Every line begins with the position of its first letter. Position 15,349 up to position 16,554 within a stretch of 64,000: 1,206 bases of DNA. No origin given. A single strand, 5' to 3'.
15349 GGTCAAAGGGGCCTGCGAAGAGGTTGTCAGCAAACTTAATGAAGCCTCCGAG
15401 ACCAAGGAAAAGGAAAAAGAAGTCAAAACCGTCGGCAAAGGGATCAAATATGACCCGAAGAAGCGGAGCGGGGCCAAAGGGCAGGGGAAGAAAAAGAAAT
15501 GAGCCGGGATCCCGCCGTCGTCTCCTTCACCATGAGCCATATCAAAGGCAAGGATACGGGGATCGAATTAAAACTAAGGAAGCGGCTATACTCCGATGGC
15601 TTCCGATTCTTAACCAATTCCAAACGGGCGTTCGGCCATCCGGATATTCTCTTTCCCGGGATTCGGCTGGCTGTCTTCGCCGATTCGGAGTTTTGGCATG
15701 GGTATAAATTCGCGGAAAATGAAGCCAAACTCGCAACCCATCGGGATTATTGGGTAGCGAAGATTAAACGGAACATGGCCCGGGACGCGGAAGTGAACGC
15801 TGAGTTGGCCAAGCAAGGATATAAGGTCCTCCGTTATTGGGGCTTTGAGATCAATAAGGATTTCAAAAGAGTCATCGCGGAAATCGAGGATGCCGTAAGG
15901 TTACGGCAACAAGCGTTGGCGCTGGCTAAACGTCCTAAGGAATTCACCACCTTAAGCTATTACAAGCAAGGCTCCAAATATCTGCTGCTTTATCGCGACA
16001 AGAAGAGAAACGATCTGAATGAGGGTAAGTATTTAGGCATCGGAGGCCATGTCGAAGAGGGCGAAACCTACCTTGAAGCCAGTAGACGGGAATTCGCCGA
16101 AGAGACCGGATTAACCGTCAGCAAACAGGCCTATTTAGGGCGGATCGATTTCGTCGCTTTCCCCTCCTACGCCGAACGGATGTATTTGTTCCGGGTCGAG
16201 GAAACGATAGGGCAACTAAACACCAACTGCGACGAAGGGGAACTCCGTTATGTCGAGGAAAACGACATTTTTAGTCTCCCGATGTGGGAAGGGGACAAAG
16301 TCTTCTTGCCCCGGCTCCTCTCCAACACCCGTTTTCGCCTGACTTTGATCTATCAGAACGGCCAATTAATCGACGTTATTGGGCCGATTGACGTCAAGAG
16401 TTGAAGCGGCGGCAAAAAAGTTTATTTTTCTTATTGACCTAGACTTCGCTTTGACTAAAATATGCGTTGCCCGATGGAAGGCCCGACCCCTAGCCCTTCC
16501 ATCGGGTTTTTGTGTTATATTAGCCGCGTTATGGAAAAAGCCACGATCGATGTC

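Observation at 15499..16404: Vsr endonuclease fused in one polypeptide to a Nudix hydrolase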

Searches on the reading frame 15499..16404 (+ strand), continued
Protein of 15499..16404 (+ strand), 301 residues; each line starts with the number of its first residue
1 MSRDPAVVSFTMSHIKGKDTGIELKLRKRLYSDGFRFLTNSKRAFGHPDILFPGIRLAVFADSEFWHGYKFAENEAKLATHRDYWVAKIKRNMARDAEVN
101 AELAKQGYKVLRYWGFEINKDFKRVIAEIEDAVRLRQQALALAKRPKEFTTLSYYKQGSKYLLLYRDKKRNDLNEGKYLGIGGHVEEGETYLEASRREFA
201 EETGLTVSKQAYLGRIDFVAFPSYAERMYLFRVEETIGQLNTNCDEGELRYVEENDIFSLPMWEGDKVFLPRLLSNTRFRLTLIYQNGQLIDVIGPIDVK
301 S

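Call 74: find_encoding_contigs(protein=window:15499-16404:+, flank=3000, max_places=4)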
Protein window:15499-16404:+ (301 aa): 12 contigs read that carry it; 3 places shown.
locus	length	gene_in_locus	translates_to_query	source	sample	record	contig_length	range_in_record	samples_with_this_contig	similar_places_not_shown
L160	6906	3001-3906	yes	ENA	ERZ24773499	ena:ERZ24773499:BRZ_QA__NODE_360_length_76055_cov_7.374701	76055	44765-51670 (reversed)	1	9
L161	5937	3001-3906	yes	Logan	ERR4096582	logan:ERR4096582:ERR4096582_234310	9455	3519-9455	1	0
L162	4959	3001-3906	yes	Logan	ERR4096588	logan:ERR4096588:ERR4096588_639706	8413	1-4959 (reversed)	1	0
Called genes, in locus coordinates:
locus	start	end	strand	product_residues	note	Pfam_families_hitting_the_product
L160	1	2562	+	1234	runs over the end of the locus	PF00580:UvrD-helicase (weak), PF13245:AAA_19 (weak), PF09848:SLFN-g3_helicase (faint), PF13538:UvrD_C_2 (faint)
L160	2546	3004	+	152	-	-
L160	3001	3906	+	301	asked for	PF03852:Vsr, PF04480:DUF559 (faint), PF00293:NUDIX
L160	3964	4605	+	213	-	-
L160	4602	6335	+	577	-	PF01321:Creatinase_N (weak), PF16189:Creatinase_N_2, PF00557:Peptidase_M24, PF16188:Peptidase_M24_C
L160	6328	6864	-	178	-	PF00300:His_Phos_1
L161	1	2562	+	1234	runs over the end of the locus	PF00580:UvrD-helicase (weak), PF13245:AAA_19 (weak), PF09848:SLFN-g3_helicase (faint), PF13538:UvrD_C_2 (faint)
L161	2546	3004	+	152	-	-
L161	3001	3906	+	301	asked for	PF03852:Vsr, PF04480:DUF559 (faint), PF00293:NUDIX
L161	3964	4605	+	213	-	-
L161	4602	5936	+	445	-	?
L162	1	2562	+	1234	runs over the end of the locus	PF00580:UvrD-helicase (weak), PF13245:AAA_19 (weak), PF09848:SLFN-g3_helicase (faint), PF13538:UvrD_C_2 (faint)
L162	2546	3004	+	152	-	-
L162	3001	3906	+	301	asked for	PF03852:Vsr, PF04480:DUF559 (faint), PF00293:NUDIX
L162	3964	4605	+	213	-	-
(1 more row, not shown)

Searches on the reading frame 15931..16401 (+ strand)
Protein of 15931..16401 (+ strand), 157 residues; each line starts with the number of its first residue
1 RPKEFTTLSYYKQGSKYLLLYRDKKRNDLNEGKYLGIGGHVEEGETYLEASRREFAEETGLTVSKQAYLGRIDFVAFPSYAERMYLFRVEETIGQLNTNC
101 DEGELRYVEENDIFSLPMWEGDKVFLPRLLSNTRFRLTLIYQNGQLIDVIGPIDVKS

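Call 43: search_solved_structures(query=window:15931-16401:+, max_evalue=0.001, show_alignments=5)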
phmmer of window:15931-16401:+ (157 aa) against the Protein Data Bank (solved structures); distinct sequences matched with E-value up to 0.001: 37.
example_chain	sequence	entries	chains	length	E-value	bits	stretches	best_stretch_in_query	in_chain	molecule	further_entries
5otn_A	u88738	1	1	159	8.9e-12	48.1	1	24-142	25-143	Nudix (Nucleoside diphosphate linked moiety X)-type motif 1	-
5hzx_A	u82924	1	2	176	1.2e-11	47.7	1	24-142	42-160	Nudix (Nucleoside diphosphate linked moiety X)-type motif 1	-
3fk9_A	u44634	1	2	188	4.3e-11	45.9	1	31-135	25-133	Mutator MutT protein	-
5ws7_A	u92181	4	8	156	5e-11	45.7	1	24-142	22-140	7,8-dihydro-8-oxoguanine triphosphatase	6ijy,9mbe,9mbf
9xri_A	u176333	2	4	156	8.9e-11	44.9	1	24-142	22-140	Oxidized purine nucleoside triphosphate hydrolase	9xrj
5mzf_A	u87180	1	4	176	1.2e-10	44.5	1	24-142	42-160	MTH1 protein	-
6glk_A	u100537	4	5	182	1.3e-10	44.4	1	24-142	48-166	7,8-dihydro-8-oxoguanine triphosphatase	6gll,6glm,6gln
5ghi_A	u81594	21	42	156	1.5e-10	44.1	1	24-142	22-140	7,8-dihydro-8-oxoguanine triphosphatase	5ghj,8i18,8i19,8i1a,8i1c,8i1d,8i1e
6jvo_A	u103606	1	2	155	1.5e-10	44.1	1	24-142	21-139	7,8-dihydro-8-oxoguanine triphosphatase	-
1iry_A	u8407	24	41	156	1.5e-10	44.1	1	24-142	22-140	hMTH1 | 7,8-dihydro-8-oxoguanine triphosphatase | Oxidized purine nucleoside triphosphate hydrolase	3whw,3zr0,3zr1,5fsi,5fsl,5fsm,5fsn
7n03_A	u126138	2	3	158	1.6e-10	44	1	24-142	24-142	7,8-dihydro-8-oxoguanine triphosphatase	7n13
4c9w_A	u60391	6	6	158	1.6e-10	44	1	24-142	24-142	7,8-DIHYDRO-8-OXOGUANINE TRIPHOSPHATASE | Isoform p26 of Oxidized purine nucleoside triphosphate hydrolase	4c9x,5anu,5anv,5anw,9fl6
4n1u_A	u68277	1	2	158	1.6e-10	44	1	24-142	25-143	7,8-dihydro-8-oxoguanine triphosphatase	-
4n1t_A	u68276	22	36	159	1.6e-10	44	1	24-142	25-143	7,8-dihydro-8-oxoguanine triphosphatase | Oxidized purine nucleoside triphosphate hydrolase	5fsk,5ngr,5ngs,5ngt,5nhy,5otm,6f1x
6aa3_A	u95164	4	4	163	1.8e-10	43.9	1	24-142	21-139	7,8-dihydro-8-oxoguanine triphosphatase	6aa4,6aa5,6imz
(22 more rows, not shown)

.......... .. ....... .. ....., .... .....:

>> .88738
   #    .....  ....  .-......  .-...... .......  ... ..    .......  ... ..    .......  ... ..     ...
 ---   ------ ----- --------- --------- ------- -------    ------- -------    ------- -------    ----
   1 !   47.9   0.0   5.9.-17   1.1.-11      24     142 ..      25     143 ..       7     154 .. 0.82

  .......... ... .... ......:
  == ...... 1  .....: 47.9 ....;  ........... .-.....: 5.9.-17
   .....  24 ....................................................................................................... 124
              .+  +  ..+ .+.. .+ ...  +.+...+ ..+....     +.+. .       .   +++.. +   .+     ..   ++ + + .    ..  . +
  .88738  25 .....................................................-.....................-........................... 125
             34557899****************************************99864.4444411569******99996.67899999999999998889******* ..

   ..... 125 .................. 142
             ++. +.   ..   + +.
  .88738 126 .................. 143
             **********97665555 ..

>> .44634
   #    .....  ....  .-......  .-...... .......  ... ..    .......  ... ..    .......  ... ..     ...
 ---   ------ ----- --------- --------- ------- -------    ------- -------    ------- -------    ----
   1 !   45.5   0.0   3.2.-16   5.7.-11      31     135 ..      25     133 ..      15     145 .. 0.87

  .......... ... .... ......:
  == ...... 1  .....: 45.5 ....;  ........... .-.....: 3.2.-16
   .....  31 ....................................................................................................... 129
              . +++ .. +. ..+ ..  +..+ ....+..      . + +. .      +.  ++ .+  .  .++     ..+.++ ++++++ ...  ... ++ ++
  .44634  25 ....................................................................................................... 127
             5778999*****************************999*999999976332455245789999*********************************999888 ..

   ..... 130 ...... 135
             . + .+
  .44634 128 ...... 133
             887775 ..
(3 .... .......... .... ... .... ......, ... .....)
